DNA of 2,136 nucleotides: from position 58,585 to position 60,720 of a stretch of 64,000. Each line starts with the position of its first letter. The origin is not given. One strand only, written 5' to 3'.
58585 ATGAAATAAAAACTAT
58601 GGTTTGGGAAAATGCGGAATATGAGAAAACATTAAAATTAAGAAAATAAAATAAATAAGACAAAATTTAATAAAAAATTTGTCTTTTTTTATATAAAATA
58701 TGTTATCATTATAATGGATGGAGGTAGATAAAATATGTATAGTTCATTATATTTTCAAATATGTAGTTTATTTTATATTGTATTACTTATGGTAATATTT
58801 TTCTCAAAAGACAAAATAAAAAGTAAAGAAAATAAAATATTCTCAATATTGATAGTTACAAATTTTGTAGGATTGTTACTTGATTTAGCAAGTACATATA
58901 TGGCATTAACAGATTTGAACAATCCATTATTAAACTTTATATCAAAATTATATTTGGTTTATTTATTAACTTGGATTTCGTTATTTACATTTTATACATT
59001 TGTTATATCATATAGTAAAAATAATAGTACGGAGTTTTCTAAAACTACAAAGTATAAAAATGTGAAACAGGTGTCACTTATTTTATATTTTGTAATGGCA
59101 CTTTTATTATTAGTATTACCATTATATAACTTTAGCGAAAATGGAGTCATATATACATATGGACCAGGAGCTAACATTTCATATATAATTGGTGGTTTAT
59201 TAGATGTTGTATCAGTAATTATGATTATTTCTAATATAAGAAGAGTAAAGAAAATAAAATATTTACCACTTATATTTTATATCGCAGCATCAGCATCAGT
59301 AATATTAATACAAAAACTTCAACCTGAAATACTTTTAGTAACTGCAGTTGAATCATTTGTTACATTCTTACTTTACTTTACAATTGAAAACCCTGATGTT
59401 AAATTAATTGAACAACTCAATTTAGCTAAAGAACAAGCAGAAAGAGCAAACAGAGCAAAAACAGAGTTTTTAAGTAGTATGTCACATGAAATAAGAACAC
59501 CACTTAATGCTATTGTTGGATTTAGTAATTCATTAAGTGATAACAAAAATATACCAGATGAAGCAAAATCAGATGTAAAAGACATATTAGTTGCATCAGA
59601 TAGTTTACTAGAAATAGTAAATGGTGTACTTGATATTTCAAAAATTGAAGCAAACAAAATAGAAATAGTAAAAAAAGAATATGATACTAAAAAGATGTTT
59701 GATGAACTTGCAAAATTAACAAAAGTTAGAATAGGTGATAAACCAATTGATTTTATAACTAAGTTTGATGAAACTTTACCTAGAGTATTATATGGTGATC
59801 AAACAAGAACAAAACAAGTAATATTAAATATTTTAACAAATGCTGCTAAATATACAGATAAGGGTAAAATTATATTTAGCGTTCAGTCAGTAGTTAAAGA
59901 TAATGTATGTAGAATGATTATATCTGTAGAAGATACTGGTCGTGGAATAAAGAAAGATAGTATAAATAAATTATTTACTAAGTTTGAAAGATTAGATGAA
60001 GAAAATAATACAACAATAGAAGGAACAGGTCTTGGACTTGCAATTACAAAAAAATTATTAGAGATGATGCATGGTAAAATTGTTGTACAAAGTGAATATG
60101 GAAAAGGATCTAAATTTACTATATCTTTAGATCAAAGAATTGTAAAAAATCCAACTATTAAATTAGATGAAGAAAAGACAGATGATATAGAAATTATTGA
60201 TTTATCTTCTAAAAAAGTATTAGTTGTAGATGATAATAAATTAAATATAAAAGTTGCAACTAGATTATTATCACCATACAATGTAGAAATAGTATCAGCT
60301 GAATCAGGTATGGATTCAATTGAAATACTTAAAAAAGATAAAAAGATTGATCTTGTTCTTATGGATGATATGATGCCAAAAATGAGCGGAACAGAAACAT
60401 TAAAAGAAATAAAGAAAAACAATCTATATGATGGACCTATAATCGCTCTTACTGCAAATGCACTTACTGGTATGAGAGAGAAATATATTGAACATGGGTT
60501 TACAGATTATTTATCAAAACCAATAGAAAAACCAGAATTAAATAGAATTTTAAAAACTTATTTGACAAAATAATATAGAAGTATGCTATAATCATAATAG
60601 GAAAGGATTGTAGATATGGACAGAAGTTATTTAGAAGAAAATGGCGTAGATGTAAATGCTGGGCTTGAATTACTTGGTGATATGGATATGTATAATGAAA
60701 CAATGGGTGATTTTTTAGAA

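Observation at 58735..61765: Complete hybrid-kinase / Hpt / receiver-only phosphorelay in a Clostridia-type spore-former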

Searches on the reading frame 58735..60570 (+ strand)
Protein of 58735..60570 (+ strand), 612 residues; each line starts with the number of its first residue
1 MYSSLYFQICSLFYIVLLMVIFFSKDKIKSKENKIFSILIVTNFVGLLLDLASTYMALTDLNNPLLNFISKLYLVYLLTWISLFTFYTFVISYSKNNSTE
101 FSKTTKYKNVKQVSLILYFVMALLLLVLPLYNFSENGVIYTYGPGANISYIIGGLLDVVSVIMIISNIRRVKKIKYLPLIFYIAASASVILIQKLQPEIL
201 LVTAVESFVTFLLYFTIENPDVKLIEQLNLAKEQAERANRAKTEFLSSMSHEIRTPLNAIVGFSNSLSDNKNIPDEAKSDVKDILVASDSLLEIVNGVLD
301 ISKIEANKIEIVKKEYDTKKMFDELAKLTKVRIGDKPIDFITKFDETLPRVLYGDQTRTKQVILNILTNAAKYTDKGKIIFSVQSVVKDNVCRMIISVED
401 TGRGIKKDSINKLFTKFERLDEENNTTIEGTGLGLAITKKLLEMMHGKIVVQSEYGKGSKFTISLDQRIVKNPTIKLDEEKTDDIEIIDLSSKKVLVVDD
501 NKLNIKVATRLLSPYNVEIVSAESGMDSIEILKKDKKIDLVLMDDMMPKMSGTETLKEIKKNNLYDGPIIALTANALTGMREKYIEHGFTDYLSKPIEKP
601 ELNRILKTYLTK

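Call 3: search_protein_families(library=pfam, proteins=[window:58735-60570:+], max_evalue=1)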
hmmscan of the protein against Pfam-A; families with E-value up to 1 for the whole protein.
window:58735-60570:+ (612 aa): 4 families
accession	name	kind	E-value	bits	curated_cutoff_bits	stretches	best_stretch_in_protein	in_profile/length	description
PF02518.31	HATPase_c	-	1.5e-26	93.5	26.4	1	354-467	1-109/111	Histidine kinase-, DNA gyrase B-, and HSP90-like ATPase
PF00072.30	Response_reg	-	1.6e-24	86.7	30.2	1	495-605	1-109/111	Response regulator receiver domain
PF00512.31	HisKA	-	7.5e-17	61.6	26.9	1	241-306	1-65/66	His Kinase A (phospho-acceptor) domain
PF01728.25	FtsJ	-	0.1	13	24.1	1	532-565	84-118/181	FtsJ-like methyltransferase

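Call 4: search_protein_families(library=ncbifam, proteins=[window:58735-60570:+], max_evalue=1)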
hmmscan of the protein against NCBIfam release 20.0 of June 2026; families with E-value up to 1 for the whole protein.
window:58735-60570:+ (612 aa): 142 families (the best 25 are shown)
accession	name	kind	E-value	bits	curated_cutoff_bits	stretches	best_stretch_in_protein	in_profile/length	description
TIGR02956.1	TMAO_torS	equivalog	1.1e-90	305.1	676.5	1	229-610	451-820/967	TMAO reductase system sensor histidine kinase/response regulator TorS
NF008318.0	PRK11107.1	equivalog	2.1e-83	280.9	890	2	216-476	268-527/920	two-component sensor histidine kinase BarA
NF041947.1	LuxQ_Vibrio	equivalog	9.9e-83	278.4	1200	1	226-609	456-838/843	quorum-sensing autoinducer 2 sensor kinase/phosphatase LuxQ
NF008302.0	PRK11091.1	equivalog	1.6e-82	277.9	838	1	231-610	272-643/779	aerobic respiration two-component sensor histidine kinase ArcB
NF011874.0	PRK15347.1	equivalog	4.1e-75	253.4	852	2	218-471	374-618/921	two component system sensor kinase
NF008099.0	PRK10841.1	equivalog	4.6e-69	233.2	920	2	222-480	450-703/949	two-component system sensor histidine kinase RcsC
NF038297.2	hybrid_HK_HrmK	equivalog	1.5e-68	232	725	1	200-609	193-607/607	hybrid histidine kinase/response regulator HrmK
NF008543.0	PRK11466.1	equivalog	4.4e-63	213.4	982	1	230-610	432-798/914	TMAO reductase system sensor histidine kinase/response regulator TorS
NF045901.1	HisKinLetSLeg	equivalog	9.3e-62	209.2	1650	2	227-466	278-517/906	two-component system sensor histidine kinase LetS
NF041832.1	near_NosP_CTERM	subfamily_domain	1.1e-57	195.8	400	1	236-607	1-367/370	NahK/ErcS family hybrid sensor histidine kinase/response regulator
NF046044.1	PnpS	equivalog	8e-50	170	400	1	235-465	163-389/390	two-component system histidine kinase PnpS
TIGR02966.1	phoR_proteo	equivalog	2.9e-45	154.7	334.2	1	234-464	106-332/333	phosphate regulon sensor histidine kinase PhoR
NF047465.1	hybrid_HK_LvrA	exception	2.1e-43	148.5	1200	1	238-603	198-577/819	hybrid histidine kinase/response regulator LvrA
NF047874.1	MASE3_PAS_HK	subfamily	3.8e-42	144.9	560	1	223-484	379-642/655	MASE3 domain-containing sensor histidine kinase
NF033092.0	HK_WalK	equivalog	1.6e-41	142.6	725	1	235-465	365-592/594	cell wall metabolism sensor histidine kinase WalK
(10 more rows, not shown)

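Call 10: find_encoding_contigs(protein=window:58735-60570:+, flank=6000, max_places=6)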
Protein window:58735-60570:+ (612 aa): 23 contigs read that carry it; 6 places shown.
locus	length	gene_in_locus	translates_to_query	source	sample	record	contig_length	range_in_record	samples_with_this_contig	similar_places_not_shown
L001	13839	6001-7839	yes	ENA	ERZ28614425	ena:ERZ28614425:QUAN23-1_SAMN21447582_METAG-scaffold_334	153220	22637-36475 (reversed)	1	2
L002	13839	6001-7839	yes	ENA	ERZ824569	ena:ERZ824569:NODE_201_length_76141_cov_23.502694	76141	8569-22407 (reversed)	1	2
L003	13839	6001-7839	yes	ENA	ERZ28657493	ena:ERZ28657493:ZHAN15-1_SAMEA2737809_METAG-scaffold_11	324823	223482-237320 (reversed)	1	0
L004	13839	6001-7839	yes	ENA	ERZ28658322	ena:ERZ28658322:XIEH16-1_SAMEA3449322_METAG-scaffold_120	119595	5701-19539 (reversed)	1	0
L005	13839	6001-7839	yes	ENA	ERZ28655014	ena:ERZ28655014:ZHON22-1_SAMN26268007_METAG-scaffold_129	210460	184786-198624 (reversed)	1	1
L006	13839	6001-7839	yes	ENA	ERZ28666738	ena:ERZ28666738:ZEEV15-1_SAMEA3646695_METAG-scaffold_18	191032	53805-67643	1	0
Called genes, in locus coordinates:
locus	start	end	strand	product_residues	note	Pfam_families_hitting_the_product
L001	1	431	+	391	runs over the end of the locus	PF00070:Pyr_redox (faint), PF01266:DAO (faint), PF03486:HI0933_like, PF07992:Pyr_redox_2 (weak), PF22780:HI0933_like_1st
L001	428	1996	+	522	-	PF28550:DUF8436, PF01266:DAO (faint), PF03486:HI0933_like, PF07992:Pyr_redox_2 (faint), PF13738:Pyr_redox_3 (faint), PF21688:FAD-depend_C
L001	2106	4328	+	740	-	PF00501:AMP-binding, PF13193:AMP-binding_C (weak)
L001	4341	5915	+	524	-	PF01553:Acyltransferase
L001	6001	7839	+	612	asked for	PF00512:HisKA, PF02518:HATPase_c, PF00072:Response_reg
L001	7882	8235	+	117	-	PF01627:Hpt (weak)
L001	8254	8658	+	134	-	PF00072:Response_reg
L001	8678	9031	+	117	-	PF09685:MamF_MmsF (weak)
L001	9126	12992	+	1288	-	PF07963:N_methyl (faint)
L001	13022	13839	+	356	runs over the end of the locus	PF07963:N_methyl (weak), PF19789:DUF6273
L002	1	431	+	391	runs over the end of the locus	PF00070:Pyr_redox (faint), PF01266:DAO (faint), PF03486:HI0933_like, PF07992:Pyr_redox_2 (weak), PF22780:HI0933_like_1st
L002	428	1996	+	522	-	PF28550:DUF8436, PF01266:DAO (faint), PF03486:HI0933_like, PF07992:Pyr_redox_2 (faint), PF13738:Pyr_redox_3 (faint), PF21688:FAD-depend_C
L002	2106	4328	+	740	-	PF00501:AMP-binding, PF13193:AMP-binding_C (weak)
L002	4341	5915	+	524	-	PF01553:Acyltransferase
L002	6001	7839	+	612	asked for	PF00512:HisKA, PF02518:HATPase_c, PF00072:Response_reg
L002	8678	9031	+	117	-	PF09685:MamF_MmsF (weak)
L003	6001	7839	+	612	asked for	PF00512:HisKA, PF02518:HATPase_c, PF00072:Response_reg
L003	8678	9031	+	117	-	PF09685:MamF_MmsF (weak)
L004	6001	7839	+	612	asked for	PF00512:HisKA, PF02518:HATPase_c, PF00072:Response_reg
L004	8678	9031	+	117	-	PF09685:MamF_MmsF (weak)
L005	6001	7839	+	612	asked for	PF00512:HisKA, PF02518:HATPase_c, PF00072:Response_reg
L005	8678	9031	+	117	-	PF09685:MamF_MmsF (weak)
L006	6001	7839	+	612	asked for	PF00512:HisKA, PF02518:HATPase_c, PF00072:Response_reg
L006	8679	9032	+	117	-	PF09685:MamF_MmsF (weak)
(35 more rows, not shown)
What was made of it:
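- On DUF4870 / MamF_MmsF (PF09685), fourth gene: Listed as 'weak' in the precomputed annotation (call 10).
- Checked: The identical gene order occurs on all six inspected human-gut metagenome contigs that carry the exact kinase (call 10).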

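Call 17: list_cluster_members(proteins=[window:58735-60570:+, window:60616-60966:+, window:60988-61389:+, window:61412-61762:+, window:57075-58646:+, window:53162-54727:+])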
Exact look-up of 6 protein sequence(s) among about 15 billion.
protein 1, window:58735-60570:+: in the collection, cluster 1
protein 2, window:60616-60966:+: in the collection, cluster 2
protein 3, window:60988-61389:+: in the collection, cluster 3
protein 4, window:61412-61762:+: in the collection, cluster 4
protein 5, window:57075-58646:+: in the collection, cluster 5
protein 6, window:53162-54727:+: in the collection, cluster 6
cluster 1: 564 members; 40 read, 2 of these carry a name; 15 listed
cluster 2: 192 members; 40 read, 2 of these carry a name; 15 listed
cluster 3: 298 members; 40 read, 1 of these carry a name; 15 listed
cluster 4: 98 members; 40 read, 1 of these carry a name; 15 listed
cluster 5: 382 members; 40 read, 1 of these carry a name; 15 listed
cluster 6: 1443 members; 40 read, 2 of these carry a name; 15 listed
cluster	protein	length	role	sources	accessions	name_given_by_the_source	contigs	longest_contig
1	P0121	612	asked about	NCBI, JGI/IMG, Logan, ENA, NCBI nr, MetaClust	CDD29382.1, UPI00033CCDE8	pAS/PAC sensor hybrid histidine kinase [Clostridium sp. CAG:433] | status=active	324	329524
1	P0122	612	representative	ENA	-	-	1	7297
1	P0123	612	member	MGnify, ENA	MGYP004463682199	FL=1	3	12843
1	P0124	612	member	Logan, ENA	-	-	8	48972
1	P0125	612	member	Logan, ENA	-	-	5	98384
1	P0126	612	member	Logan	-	-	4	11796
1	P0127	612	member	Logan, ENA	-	-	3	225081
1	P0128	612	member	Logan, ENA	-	-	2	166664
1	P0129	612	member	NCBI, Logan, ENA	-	-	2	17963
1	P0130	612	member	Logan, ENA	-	-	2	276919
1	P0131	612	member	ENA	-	-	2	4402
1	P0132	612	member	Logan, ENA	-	-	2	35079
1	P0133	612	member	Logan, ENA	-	-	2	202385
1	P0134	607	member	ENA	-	-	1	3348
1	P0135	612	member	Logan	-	-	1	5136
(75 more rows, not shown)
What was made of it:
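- The ORFs are intact on hundreds of contigs (calls 10, 17).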
